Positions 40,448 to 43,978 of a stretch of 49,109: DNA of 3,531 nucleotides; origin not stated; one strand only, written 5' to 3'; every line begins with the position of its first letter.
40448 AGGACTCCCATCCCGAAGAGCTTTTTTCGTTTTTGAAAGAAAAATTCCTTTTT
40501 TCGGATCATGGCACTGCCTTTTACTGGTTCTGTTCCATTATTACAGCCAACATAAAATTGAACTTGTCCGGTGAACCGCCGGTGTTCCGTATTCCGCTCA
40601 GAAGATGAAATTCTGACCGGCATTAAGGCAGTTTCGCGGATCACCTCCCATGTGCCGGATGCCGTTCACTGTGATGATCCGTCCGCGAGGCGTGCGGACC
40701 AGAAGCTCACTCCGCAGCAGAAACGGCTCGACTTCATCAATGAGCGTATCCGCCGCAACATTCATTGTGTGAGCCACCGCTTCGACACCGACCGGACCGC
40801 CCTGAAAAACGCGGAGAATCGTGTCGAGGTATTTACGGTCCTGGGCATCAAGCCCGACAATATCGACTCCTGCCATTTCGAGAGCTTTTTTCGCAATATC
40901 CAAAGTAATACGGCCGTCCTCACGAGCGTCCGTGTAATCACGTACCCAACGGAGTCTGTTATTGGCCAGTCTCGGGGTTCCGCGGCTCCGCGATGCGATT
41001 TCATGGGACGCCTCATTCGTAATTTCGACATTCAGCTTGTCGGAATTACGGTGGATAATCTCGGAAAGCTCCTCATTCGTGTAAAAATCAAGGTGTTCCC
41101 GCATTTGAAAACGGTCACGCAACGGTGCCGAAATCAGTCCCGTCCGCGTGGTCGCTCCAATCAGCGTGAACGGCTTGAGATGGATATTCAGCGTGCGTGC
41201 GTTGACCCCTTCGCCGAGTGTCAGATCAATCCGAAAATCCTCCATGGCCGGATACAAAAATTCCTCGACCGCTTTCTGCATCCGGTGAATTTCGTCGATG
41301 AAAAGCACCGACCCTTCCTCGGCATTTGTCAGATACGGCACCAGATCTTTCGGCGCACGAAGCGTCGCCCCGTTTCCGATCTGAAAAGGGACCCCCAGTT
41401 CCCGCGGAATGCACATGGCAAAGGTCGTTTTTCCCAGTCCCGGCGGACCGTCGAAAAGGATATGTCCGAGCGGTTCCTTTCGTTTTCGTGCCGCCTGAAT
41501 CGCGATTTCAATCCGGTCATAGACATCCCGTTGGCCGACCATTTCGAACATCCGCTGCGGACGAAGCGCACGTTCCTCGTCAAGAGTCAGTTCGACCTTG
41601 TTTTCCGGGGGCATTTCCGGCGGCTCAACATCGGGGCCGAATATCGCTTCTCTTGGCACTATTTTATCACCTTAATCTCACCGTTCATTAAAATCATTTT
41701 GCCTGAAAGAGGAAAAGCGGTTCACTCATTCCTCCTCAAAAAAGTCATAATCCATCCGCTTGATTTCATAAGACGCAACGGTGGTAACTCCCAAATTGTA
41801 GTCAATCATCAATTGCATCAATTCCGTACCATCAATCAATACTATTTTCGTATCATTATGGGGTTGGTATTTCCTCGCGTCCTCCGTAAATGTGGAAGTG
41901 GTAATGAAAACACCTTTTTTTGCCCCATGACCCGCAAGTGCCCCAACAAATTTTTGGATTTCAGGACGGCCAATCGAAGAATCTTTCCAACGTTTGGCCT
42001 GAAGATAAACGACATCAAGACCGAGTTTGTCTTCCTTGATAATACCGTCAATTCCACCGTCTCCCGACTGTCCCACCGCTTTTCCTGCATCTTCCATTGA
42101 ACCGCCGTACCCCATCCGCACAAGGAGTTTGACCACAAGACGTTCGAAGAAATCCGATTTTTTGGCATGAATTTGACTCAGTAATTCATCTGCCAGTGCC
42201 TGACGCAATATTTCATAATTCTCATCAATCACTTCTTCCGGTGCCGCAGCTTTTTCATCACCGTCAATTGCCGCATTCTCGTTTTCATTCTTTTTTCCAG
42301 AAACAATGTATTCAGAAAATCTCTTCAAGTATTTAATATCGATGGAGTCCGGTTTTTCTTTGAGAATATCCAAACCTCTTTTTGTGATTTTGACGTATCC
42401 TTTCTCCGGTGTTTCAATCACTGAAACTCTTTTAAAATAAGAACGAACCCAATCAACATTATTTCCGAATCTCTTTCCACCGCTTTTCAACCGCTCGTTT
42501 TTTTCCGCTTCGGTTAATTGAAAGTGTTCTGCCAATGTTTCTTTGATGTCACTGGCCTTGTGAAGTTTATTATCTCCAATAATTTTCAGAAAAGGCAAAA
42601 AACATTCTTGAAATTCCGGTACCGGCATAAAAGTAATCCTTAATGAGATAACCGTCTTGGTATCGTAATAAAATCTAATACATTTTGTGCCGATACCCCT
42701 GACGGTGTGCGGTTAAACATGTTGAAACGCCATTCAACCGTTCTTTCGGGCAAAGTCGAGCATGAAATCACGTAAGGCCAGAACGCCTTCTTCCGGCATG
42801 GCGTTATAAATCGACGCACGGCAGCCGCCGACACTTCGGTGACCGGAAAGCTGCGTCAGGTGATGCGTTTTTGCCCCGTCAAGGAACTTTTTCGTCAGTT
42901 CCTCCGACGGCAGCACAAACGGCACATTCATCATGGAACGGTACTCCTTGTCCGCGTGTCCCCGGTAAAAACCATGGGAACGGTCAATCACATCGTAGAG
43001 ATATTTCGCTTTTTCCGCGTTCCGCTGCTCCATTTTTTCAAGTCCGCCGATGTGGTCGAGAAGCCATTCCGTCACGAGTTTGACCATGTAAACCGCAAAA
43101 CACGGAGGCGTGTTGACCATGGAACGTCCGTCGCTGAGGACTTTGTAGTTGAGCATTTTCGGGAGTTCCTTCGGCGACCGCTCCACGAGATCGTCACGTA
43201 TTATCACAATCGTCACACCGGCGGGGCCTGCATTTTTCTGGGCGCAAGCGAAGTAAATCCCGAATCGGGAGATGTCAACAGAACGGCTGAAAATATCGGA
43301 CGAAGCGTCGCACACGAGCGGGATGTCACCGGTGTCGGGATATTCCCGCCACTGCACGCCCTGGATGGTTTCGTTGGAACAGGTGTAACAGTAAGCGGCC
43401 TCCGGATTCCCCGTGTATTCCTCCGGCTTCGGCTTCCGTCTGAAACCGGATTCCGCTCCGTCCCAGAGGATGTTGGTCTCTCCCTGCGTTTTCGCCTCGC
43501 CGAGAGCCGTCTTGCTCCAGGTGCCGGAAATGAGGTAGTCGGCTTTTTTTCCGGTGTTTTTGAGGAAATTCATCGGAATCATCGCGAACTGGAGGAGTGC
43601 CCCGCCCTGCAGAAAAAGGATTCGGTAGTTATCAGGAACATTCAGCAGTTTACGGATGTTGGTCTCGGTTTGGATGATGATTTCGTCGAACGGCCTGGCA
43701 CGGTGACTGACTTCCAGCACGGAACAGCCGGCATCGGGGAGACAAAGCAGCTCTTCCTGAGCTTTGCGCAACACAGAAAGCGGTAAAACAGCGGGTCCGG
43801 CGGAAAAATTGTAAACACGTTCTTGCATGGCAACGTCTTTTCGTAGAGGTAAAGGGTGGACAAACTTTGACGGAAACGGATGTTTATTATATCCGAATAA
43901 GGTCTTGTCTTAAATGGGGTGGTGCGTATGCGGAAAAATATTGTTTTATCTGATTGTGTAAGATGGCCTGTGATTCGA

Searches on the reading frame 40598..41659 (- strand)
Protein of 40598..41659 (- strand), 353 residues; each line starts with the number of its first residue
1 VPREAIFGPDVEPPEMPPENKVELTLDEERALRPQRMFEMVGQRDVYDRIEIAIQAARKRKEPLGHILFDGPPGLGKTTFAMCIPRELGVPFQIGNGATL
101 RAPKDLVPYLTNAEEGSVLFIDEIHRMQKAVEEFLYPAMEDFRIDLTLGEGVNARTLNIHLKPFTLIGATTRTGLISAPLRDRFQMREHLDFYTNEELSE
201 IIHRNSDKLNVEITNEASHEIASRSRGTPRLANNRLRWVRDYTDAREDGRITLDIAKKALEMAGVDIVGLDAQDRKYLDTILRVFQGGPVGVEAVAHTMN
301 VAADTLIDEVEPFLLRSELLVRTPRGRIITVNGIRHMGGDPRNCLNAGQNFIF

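Call 62: search_protein_families(library=pfam, proteins=[window:40598-41659:-], max_evalue=0.001)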
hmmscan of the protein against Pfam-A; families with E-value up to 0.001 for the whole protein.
window:40598-41659:- (353 aa): 7 families
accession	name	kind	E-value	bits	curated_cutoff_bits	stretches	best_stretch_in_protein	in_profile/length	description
PF05496.18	RuvB_N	-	8.1e-62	208.1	27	1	32-190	1-159/159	Holliday junction DNA helicase RuvB P-loop domain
PF17864.7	AAA_lid_4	-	3.2e-25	88.1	27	1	193-266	1-74/74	RuvB AAA lid domain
PF05491.19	RuvB_C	-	4.9e-24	84.5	24.7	1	269-337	3-71/72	RuvB C-terminal winged helix domain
PF00004.35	AAA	-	1.1e-18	68.4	21.2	1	67-190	1-129/131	ATPase family associated with various cellular activities (AAA)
PF07728.20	AAA_5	-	1.9e-09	38.1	22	1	67-184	2-139/139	AAA domain (dynein-related subfamily)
PF06068.19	TIP49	-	6.5e-06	26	23.8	1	26-97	13-85/347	TIP49 P-loop domain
PF01078.27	Mg_chelatase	-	3.7e-05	23.7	20.3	0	41-86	6-44/207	Magnesium chelatase, subunit ChlI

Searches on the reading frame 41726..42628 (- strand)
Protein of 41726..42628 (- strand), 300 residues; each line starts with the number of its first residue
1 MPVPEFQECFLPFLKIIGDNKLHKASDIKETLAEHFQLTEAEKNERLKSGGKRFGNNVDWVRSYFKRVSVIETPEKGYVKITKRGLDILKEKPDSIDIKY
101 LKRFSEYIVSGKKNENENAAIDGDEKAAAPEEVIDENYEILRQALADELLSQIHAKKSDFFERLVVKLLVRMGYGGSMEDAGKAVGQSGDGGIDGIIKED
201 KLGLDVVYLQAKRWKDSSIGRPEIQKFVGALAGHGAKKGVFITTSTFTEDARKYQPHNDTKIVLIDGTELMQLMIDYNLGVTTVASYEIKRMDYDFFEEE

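Call 81: search_protein_families(library=pfam, proteins=[window:41726-42628:-], max_evalue=0.1)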
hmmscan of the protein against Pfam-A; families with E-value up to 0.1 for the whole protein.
window:41726-42628:- (300 aa): 4 families
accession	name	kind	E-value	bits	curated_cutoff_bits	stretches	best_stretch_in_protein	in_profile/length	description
PF04471.18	Mrr_cat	-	2.8e-35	121.3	21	1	158-274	6-115/115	Restriction endonuclease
PF14338.12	Mrr_N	-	5e-25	87.9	29.5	1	6-91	1-87/87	Mrr N-terminal domain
PF22722.2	NA-iREase1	-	1.4e-08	35.1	27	1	186-271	20-105/106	NACHT-associated inactive Restriction Endonuclease 1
PF13156.12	Mrr_cat_2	-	1.3e-07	32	22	1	187-278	26-118/127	Restriction endonuclease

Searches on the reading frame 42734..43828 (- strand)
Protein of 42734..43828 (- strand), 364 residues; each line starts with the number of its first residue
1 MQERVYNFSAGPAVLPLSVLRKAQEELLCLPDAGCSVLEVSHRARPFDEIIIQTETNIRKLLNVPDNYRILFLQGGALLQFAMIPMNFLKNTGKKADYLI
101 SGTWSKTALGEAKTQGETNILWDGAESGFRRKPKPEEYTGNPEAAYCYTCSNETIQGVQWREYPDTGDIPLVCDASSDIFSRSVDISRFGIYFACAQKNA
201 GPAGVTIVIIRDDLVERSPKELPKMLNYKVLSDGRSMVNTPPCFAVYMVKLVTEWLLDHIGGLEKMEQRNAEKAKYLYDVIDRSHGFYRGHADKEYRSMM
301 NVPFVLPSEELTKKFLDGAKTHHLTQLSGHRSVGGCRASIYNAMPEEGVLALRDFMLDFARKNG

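Call 19: find_encoding_contigs(protein=window:42734-43828:-, flank=10000, max_places=10)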
Protein window:42734-43828:- (364 aa): no gene with exactly this product is on record in the collection.
